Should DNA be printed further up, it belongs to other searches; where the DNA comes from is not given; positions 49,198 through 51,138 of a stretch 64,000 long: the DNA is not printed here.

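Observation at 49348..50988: Gamma subunit is a lipoprotein fusing a diheme cytochrome c to an EB_dh-type heme-b domain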

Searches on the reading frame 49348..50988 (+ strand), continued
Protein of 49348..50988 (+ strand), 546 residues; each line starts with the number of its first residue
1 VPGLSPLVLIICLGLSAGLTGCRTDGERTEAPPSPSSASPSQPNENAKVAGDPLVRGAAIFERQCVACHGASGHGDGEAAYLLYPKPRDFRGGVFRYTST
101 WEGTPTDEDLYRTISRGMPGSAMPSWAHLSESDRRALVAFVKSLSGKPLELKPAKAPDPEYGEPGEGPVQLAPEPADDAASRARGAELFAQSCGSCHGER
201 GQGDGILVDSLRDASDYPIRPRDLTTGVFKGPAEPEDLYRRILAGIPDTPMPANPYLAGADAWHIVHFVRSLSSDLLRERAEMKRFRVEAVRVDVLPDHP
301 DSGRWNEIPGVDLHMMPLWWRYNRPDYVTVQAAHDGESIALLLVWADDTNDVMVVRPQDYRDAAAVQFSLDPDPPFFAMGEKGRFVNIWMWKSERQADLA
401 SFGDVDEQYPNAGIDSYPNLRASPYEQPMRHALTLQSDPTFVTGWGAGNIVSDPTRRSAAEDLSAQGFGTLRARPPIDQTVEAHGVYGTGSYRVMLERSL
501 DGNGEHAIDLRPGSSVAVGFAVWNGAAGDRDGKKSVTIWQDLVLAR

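Call 9: find_homologous_proteins(query=window:49348-50988:+, max_evalue=0.00001)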
Query window:49348-50988:+ (546 aa): 1728 proteins with E <= 0.00001 among 8000 candidates; the best 120 are listed.
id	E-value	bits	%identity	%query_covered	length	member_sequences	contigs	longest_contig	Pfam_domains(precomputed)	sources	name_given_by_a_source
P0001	0.0e+0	1060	84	100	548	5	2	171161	PF09459.17,PF13442.12,PF00034.27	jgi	jgi:mono/diheme cytochrome c family protein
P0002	3.3e-248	843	72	90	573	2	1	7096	PF09459.17,PF13442.12,PF00034.27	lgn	-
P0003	2.4e-237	807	68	94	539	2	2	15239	PF09459.17,PF13442.12,PF00034.27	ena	-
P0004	3.7e-228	777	65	92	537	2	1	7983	PF09459.17,PF13442.12,PF00034.27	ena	-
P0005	3.6e-227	774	63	98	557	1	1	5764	PF09459.17,PF13442.12,PF00034.27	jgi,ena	-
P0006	2.6e-224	764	68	90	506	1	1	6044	PF09459.17,PF13442.12,PF00034.27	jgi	jgi:mono/diheme cytochrome c family protein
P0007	2.7e-224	764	64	94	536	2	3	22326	PF09459.17,PF13442.12,PF00034.27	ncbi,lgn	-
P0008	4.3e-224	764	68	90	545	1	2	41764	PF09459.17,PF13442.12,PF00034.27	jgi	jgi:mono/diheme cytochrome c family protein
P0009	2.1e-223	761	62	99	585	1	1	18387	PF09459.17,PF13442.12,PF00034.27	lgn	-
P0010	3.4e-223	761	61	99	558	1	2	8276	PF09459.17,PF13442.12,PF00034.27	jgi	-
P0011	5.7e-223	760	61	98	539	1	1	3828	PF09459.17,PF13442.12,PF00034.27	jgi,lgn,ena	-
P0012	3.9e-222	757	66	90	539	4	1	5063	PF09459.17,PF13442.12,PF00034.27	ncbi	-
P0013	1.3e-219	749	65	92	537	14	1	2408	PF09459.17,PF13442.12,PF00034.27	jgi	jgi:mono/diheme cytochrome c family protein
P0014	1.5e-219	749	63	98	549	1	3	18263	PF09459.17,PF13442.12,PF00034.27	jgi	jgi:mono/diheme cytochrome c family protein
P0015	9.3e-219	746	62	99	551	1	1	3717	PF09459.17,PF13442.12,PF00034.27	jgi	jgi:mono/diheme cytochrome c family protein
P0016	1.4e-218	745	64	92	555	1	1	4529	PF09459.17,PF13442.12,PF00034.27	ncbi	-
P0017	1.5e-218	745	62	99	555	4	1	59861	PF09459.17,PF13442.12,PF00034.27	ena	-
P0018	2.5e-218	745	65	92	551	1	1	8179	PF09459.17,PF13442.12,PF00034.27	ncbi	-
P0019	4.0e-218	744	66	90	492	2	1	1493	PF09459.17,PF13442.12,PF00034.27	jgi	jgi:mono/diheme cytochrome c family protein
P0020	2.6e-217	741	63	99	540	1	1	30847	PF09459.17,PF13442.12,PF00034.27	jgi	jgi:mono/diheme cytochrome c family protein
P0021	2.8e-217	741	62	98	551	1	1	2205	PF09459.17,PF13442.12,PF00034.27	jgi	jgi:mono/diheme cytochrome c family protein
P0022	1.6e-216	739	62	99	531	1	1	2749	PF09459.17,PF13442.12,PF00034.27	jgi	jgi:mono/diheme cytochrome c family protein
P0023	2.1e-216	738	64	92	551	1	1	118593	PF09459.17,PF13442.12,PF00034.27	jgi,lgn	jgi:cytochrome c oxidase cbb3-type subunit 2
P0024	9.6e-216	736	64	91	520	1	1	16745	PF09459.17,PF13442.12,PF00034.27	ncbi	-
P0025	1.1e-215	736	65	90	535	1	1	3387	PF09459.17,PF13442.12,PF00034.27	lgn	-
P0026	3.6e-215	734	65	90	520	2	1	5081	PF09459.17,PF13442.12,PF00034.27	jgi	jgi:mono/diheme cytochrome c family protein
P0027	4.4e-215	734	63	92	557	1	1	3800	PF09459.17,PF13442.12,PF00034.27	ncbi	-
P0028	4.5e-215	734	65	90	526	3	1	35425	PF09459.17,PF13442.12,PF00034.27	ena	-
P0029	1.1e-214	733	61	98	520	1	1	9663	PF09459.17,PF13442.12,PF00034.27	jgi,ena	-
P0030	2.3e-214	732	61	96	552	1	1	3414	PF09459.17,PF13442.12,PF00034.27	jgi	jgi:mono/diheme cytochrome c family protein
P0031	2.3e-214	732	63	94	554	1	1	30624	PF09459.17,PF13442.12,PF00034.27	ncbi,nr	ncbi:MAG: c-type cytochrome [Deltaproteobacteria bacterium]|nr:c-type cytochrome [Deltaproteobacteri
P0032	6.3e-214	730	62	93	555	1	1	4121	PF09459.17,PF13442.12,PF00034.27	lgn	-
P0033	7.1e-214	730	63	94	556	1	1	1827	PF09459.17,PF13442.12,PF00034.27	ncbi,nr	ncbi:MAG: ethylbenzene dehydrogenase-related protein [Methanothrix sp.]|nr:ethylbenzene dehydrogenas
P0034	7.6e-214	730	64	90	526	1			PF09459.17,PF13442.12,PF00034.27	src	-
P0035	1.2e-213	729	60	99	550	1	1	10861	PF09459.17,PF13442.12,PF00034.27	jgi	jgi:mono/diheme cytochrome c family protein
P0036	1.4e-213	729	63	94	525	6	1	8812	PF09459.17,PF13442.12,PF00034.27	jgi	jgi:mono/diheme cytochrome c family protein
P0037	1.5e-213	729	60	98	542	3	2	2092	PF09459.17,PF13442.12,PF00034.27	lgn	-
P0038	1.7e-213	729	65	90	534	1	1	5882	PF09459.17,PF13442.12,PF00034.27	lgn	-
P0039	2.6e-213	728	61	97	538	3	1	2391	PF09459.17,PF13442.12,PF00034.27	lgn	-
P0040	3.0e-213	728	65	91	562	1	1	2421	PF09459.17,PF13442.12,PF00034.27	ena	-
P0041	8.3e-213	726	65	90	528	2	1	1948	PF09459.17,PF13442.12,PF00034.27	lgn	-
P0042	8.8e-213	726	64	91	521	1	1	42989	PF09459.17,PF13442.12,PF00034.27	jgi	jgi:mono/diheme cytochrome c family protein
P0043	1.1e-212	726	64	91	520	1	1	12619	PF09459.17,PF13442.12,PF00034.27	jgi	jgi:mono/diheme cytochrome c family protein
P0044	1.2e-212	726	65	91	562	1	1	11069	PF09459.17,PF13442.12,PF00034.27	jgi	-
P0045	1.3e-212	726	65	90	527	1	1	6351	PF09459.17,PF13442.12,PF00034.27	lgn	-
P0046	1.3e-212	726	62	92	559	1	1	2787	PF09459.17,PF13442.12,PF00034.27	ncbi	-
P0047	1.6e-212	726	60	94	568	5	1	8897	PF09459.17,PF13442.12,PF00034.27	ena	-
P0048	1.8e-212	725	65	91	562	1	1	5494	PF09459.17,PF13442.12,PF00034.27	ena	-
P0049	2.4e-212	725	62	93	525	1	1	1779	PF09459.17,PF13442.12,PF00034.27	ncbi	-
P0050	3.0e-212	725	64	90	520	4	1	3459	PF09459.17,PF13442.12,PF00034.27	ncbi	-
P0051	3.4e-212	724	65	91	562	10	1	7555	PF09459.17,PF13442.12,PF00034.27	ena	-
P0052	4.3e-212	724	65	90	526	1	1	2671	PF09459.17,PF13442.12,PF00034.27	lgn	-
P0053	4.4e-212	724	65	91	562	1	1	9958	PF09459.17,PF13442.12,PF00034.27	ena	-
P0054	4.8e-212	724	63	93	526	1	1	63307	PF09459.17,PF13442.12,PF00034.27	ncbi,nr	ncbi:MAG TPA: ethylbenzene dehydrogenase-related protein [Candidatus Acidoferrales bacterium]|nr:eth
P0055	5.0e-212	724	64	92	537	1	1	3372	PF09459.17,PF13442.12,PF00034.27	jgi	jgi:mono/diheme cytochrome c family protein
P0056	6.1e-212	724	64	90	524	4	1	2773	PF09459.17,PF13442.12,PF00034.27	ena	-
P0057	7.2e-212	723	64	90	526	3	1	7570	PF09459.17,PF13442.12,PF00034.27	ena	-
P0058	1.2e-211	723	59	99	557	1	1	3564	PF09459.17,PF13442.12,PF00034.27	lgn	-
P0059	1.4e-211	722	65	90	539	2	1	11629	PF09459.17,PF13442.12,PF00034.27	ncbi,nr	ncbi:MAG: hypothetical protein D6696_15705 [Acidobacteria bacterium]|nr:MAG: hypothetical protein D6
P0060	2.4e-211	722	63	93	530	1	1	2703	PF09459.17,PF13442.12,PF00034.27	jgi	jgi:mono/diheme cytochrome c family protein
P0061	3.0e-211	721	62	92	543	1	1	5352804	PF09459.17,PF13442.12,PF00034.27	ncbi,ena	-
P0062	3.1e-211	721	64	90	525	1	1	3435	PF09459.17,PF13442.12,PF00034.27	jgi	jgi:mono/diheme cytochrome c family protein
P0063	3.5e-211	721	65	90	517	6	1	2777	PF09459.17,PF13442.12,PF00034.27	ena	-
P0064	5.1e-211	721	59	100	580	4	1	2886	PF09459.17,PF13442.12,PF00034.27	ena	-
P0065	6.3e-211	720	63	90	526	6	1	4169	PF09459.17,PF13442.12,PF00034.27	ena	-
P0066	6.3e-211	720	60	99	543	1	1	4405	PF09459.17,PF13442.12,PF00034.27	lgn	-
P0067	6.5e-211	720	64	92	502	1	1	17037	PF09459.17,PF13442.12,PF00034.27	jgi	jgi:mono/diheme cytochrome c family protein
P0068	8.7e-211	720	64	90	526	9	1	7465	PF09459.17,PF13442.12,PF00034.27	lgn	-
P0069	9.1e-211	720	63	92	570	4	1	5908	PF09459.17,PF13442.12,PF00034.27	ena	-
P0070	1.2e-210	719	63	94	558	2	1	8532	PF09459.17,PF13442.12,PF00034.27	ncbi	-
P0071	1.4e-210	719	63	92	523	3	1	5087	PF09459.17,PF13442.12,PF00034.27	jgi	-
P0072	1.5e-210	719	64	90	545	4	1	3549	PF09459.17,PF13442.12,PF00034.27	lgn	-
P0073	1.6e-210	719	63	90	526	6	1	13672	PF09459.17,PF13442.12,PF00034.27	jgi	jgi:mono/diheme cytochrome c family protein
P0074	1.8e-210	719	64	90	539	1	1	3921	PF09459.17,PF13442.12,PF00034.27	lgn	-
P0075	2.9e-210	718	59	99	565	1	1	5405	PF09459.17,PF13442.12,PF00034.27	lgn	-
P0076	3.6e-210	718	62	93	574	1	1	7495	PF09459.17,PF13442.12,PF00034.27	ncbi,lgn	-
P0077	3.6e-210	718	60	98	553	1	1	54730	PF09459.17,PF13442.12,PF00034.27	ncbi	-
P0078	4.2e-210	718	62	92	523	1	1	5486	PF09459.17,PF13442.12,PF00034.27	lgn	-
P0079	4.2e-210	718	64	90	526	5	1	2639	PF09459.17,PF13442.12,PF00034.27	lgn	-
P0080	4.4e-210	717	63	91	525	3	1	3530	PF09459.17,PF13442.12,PF00034.27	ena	-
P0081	5.1e-210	717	64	91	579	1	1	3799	PF09459.17,PF13442.12,PF00034.27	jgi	jgi:mono/diheme cytochrome c family protein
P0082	5.4e-210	717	63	90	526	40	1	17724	PF09459.17,PF13442.12,PF00034.27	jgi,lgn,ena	-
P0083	8.5e-210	717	60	99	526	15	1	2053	PF09459.17,PF13442.12,PF00034.27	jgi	jgi:mono/diheme cytochrome c family protein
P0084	8.5e-210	717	62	90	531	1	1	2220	PF09459.17,PF13442.12,PF00034.27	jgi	jgi:mono/diheme cytochrome c family protein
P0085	8.5e-210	717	64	90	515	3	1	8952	PF09459.17,PF13442.12,PF00034.27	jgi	jgi:mono/diheme cytochrome c family protein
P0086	8.7e-210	716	63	92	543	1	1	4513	PF09459.17,PF13442.12,PF00034.27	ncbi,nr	ncbi:MAG: c-type cytochrome [Candidatus Rokubacteria bacterium]|nr:c-type cytochrome [Candidatus Rok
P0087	8.8e-210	716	63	90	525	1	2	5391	PF09459.17,PF13442.12,PF00034.27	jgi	jgi:mono/diheme cytochrome c family protein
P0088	9.6e-210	716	61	99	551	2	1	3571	PF09459.17,PF13442.12,PF00034.27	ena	-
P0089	1.1e-209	716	64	90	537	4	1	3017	PF09459.17,PF13442.12,PF00034.27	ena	-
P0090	1.3e-209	716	64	90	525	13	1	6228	PF09459.17,PF13442.12,PF00034.27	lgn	-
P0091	1.5e-209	716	63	94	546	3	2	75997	PF09459.17,PF13442.12,PF00034.27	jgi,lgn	jgi:mono/diheme cytochrome c family protein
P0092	1.7e-209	715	60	99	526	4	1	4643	PF09459.17,PF13442.12,PF00034.27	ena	-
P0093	1.8e-209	715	61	94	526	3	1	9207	PF09459.17,PF13442.12,PF00034.27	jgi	jgi:mono/diheme cytochrome c family protein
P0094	2.0e-209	715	62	90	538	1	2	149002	PF09459.17,PF13442.12,PF00034.27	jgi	jgi:mono/diheme cytochrome c family protein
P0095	2.0e-209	715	61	99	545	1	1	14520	PF09459.17,PF13442.12,PF00034.27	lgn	-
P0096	2.1e-209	715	60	97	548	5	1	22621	PF09459.17,PF13442.12,PF00034.27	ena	-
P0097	2.1e-209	715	60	99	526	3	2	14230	PF09459.17,PF13442.12,PF00034.27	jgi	jgi:mono/diheme cytochrome c family protein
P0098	2.7e-209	715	64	90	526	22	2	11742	PF09459.17,PF13442.12,PF00034.27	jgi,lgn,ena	-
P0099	3.3e-209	715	64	90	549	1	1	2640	PF09459.17,PF13442.12,PF00034.27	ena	-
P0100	3.4e-209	715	63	94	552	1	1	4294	PF09459.17,PF13442.12,PF00034.27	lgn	-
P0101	3.5e-209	714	63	92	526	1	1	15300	PF09459.17,PF13442.12,PF00034.27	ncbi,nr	ncbi:MAG: c-type cytochrome [Deltaproteobacteria bacterium]|nr:c-type cytochrome [Deltaproteobacteri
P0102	3.7e-209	714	60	96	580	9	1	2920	PF09459.17,PF13442.12,PF00034.27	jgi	-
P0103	4.3e-209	714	63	90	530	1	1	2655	PF09459.17,PF13442.12,PF00034.27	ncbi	-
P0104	4.9e-209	714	63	92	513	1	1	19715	PF09459.17,PF13442.12,PF00034.27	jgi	jgi:mono/diheme cytochrome c family protein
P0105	5.5e-209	714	64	90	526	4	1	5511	PF09459.17,PF13442.12,PF00034.27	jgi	jgi:mono/diheme cytochrome c family protein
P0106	5.6e-209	714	64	90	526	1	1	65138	PF09459.17,PF13442.12,PF00034.27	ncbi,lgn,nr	ncbi:MAG TPA: ethylbenzene dehydrogenase-related protein [candidate division Zixibacteria bacterium]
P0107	6.2e-209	714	63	92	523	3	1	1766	PF09459.17,PF13442.12,PF00034.27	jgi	jgi:mono/diheme cytochrome c family protein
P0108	6.8e-209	714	64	90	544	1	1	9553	PF09459.17,PF13442.12,PF00034.27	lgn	-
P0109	8.3e-209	713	63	94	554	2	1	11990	PF09459.17,PF13442.12,PF00034.27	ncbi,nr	ncbi:MAG: c-type cytochrome [Candidatus Rokubacteria bacterium]|nr:c-type cytochrome [Candidatus Rok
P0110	8.5e-209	713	62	94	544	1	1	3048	PF09459.17,PF13442.12,PF00034.27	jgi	-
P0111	1.0e-208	713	63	92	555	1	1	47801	PF09459.17,PF13442.12,PF00034.27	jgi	jgi:mono/diheme cytochrome c family protein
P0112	1.1e-208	713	61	93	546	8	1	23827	PF09459.17,PF13442.12,PF00034.27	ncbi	-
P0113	1.3e-208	713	63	90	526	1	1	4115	PF09459.17,PF13442.12,PF00034.27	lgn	-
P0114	1.3e-208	713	62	94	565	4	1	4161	PF09459.17,PF13442.12,PF00034.27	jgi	-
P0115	1.9e-208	712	64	90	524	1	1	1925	PF09459.17,PF13442.12,PF00034.27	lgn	-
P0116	1.9e-208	712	60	99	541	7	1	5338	PF09459.17,PF13442.12,PF00034.27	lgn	-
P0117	2.2e-208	712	62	94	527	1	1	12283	PF09459.17,PF13442.12,PF00034.27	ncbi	-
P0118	2.7e-208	712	63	90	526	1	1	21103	PF09459.17,PF13442.12,PF00034.27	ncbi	-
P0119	2.8e-208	712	64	90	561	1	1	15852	PF09459.17,PF13442.12,PF00034.27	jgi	jgi:mono/diheme cytochrome c family protein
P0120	2.8e-208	711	59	96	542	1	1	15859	PF09459.17,PF13442.12,PF00034.27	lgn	-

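Call 20: find_related_loci(query=A1, collection=genome_contigs, flank=8000)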
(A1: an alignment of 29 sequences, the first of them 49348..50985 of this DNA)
Query A1 (546 aa) in genome_contigs; peptide patterns used: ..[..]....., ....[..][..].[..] (x = any residue, [..] = any of these).
238 stretches matched a pattern; 222 encode a relative of the query (tblastn E <= 1e-3); the best 80 are kept; 80 distinct loci.
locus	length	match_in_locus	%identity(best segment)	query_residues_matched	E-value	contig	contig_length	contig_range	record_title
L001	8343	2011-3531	68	33-545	0e+0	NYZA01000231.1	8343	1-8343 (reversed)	MAG: Gemmatimonadetes bacterium isolate ARS67 MHASMcontig_451094, whole genome shotgun sequence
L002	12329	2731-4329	62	5-545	0e+0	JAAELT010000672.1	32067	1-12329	MAG: bacterium isolate Bpl_12 BplG_CONTIG6273479, whole genome shotgun sequence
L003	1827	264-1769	63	35-546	0e+0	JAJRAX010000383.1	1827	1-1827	MAG: Methanothrix sp. isolate OWC_0023 OWC_0023_k121_20337983, whole genome shotgun sequence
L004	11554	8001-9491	64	46-544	0e+0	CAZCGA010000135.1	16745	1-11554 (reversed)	MAG TPA_asm: uncultured Candidatus Binatia bacterium isolate SRP119689_co1_8 genome assembly, contig: NODE_4787_length_1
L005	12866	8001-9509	63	37-545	0e+0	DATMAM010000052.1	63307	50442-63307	MAG TPA_asm: Candidatus Acidiferrales bacterium isolate SMAG_U13326 k141_494840, whole genome shotgun sequence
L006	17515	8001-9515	63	45-546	0e+0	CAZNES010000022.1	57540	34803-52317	MAG TPA_asm: uncultured Syntrophobacteraceae bacterium isolate SRP119689_co1_315 genome assembly, contig: NODE_593_lengt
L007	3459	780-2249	64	41-544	0e+0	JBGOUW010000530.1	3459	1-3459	MAG: Candidatus Binatia bacterium isolate OBJ_0618_7090110_13 k141_973116_length_3459_cov_20.1971, whole genome shotgun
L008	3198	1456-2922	64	54-544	0e+0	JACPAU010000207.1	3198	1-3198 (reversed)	MAG: Candidatus Methylomirabilota bacterium isolate NC_groundwater_239_Ag_S-0.2um_71_10 S5_GD2017_2_S2_scaffold_25562, w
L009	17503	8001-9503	62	42-544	0e+0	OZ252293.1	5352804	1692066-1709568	MAG: Vicinamibacterales bacterium isolate 08279705-4e20-409b-9ee9-4721abb0d863 genome assembly, chromosome: 1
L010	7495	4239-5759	62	40-546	0e+0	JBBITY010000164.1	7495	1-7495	MAG: Desulfurellales bacterium isolate PLS170224_bin_407 NODE_3545_length_7495_cov_3.781586, whole genome shotgun sequen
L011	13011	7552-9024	64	54-546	0e+0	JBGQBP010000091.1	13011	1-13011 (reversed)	MAG: Candidatus Binatia bacterium isolate OBJ2_061818_110_61 k141_1179153_length_13011_cov_31.7534, whole genome shotgun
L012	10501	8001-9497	63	46-546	0e+0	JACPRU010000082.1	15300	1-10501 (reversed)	MAG: Deltaproteobacteria bacterium isolate NC_groundwater_687_Ag_B-0.1um_70_44 B2_S2_coassemblyk141_3965000, whole genom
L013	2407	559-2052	64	54-546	0e+0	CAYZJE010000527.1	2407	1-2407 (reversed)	MAG TPA_asm: uncultured Syntrophobacter sp. isolate binchicken_co165_277 genome assembly, contig: k141_2303091, whole ge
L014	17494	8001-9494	64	54-546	0e+0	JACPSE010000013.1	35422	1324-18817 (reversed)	MAG: Deltaproteobacteria bacterium isolate NC_groundwater_697_Ag_S-0.2um_55_12 S36_SO-2_scaffold_119629, whole genome sh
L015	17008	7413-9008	60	15-546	0e+0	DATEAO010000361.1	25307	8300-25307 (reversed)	MAG TPA_asm: Candidatus Methylomirabilota bacterium isolate SMAG_U8220 k141_2144313, whole genome shotgun sequence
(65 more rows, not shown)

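Call 33: predict_structure(alignment_id=A1)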
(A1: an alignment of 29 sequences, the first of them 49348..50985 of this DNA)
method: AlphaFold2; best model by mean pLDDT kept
length: 546 residues; sequences in the alignment: 29
mean_pLDDT: 74.8   pTM: 0.75
mean pLDDT of the five models: 74.8, 74.3, 73.6, 73.1, 66.7
residues with pLDDT >= 90: 172; 70-90: 186; 50-70: 88; < 50: 100
segments of 3 or more residues with pLDDT < 50: 1-5, 11-37, 355-360, 396-433, 440-450, 468-472, 529-531
pLDDT, mean of each block of 10 residues (from residue 1): 45 45 36 46 69 91 83 82 73 87 91 75 70 91 91 91 90 96 97 93 91 83 82 89 90 87 97 85 84 96 95 72 70 97 82 50 79 64 73 55 44 37 39 50 43 59 57 54 84 91 79 91 64 72 94
secondary structure, 60 per line:
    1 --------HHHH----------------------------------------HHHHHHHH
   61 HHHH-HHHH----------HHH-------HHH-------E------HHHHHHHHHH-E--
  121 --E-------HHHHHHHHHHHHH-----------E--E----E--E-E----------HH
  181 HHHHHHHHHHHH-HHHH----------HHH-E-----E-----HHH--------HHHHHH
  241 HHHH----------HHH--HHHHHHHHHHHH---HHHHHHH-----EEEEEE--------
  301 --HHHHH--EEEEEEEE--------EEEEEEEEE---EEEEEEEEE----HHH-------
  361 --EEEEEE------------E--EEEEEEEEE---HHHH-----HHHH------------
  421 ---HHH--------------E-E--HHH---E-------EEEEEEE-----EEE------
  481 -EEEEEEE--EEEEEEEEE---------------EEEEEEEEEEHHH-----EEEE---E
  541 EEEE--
elements in order: H9-12 H53-64 H66-69 H107-116 H131-143 H179-192 H194-197 H235-244 H260-271 H275-281 E287-292 H303-307 E310-317 E326-334 E338-346 E363-368 E384-392 H396-399 H405-408 E460-466 E472-474 E482-488 E491-499 E515-524 E533-536 E540-544

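Call 34: search_protein_representatives(protein=window:49348-50985:+)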
Query: 546 residues. Proteins with E-value up to 0.001 (for the whole library): 11061; up to 1e-10: 4161; up to 1e-30: 854. The best 150 are listed.
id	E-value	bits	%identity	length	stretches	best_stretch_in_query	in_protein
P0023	6.7e-217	738.3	63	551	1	30-544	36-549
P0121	3.3e-121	422.3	45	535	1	52-545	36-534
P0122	3.8e-121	422.1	46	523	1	53-544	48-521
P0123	1.4e-120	420.3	42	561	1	51-545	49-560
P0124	6.4e-120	418.1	63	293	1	150-440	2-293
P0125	1.1e-116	407.4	42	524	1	43-542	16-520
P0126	1.9e-115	403.3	42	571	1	10-544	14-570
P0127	3.4e-113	395.9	45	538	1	44-543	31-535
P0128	1.3e-111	390.7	42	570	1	23-541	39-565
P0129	3.6e-111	389.2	67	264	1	283-546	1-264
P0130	9.6e-111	387.8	45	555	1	60-545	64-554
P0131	7.9e-110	384.8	40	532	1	45-543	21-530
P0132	3.5e-109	382.7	42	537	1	39-543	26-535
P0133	8.4e-108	378.1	42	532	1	56-544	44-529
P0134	2.2e-107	376.7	43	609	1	37-544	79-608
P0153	7.5e-97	341.9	39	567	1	9-544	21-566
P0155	3.3e-96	339.8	39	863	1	36-543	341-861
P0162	9.0e-92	325.2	44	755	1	56-544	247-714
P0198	2.3e-78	280.9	40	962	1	49-544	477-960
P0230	8.5e-70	252.6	54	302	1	49-275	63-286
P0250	1.5e-64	235.3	35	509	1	58-544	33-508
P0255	4.2e-64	233.8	52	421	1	54-282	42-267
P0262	1.8e-63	231.7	33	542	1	48-543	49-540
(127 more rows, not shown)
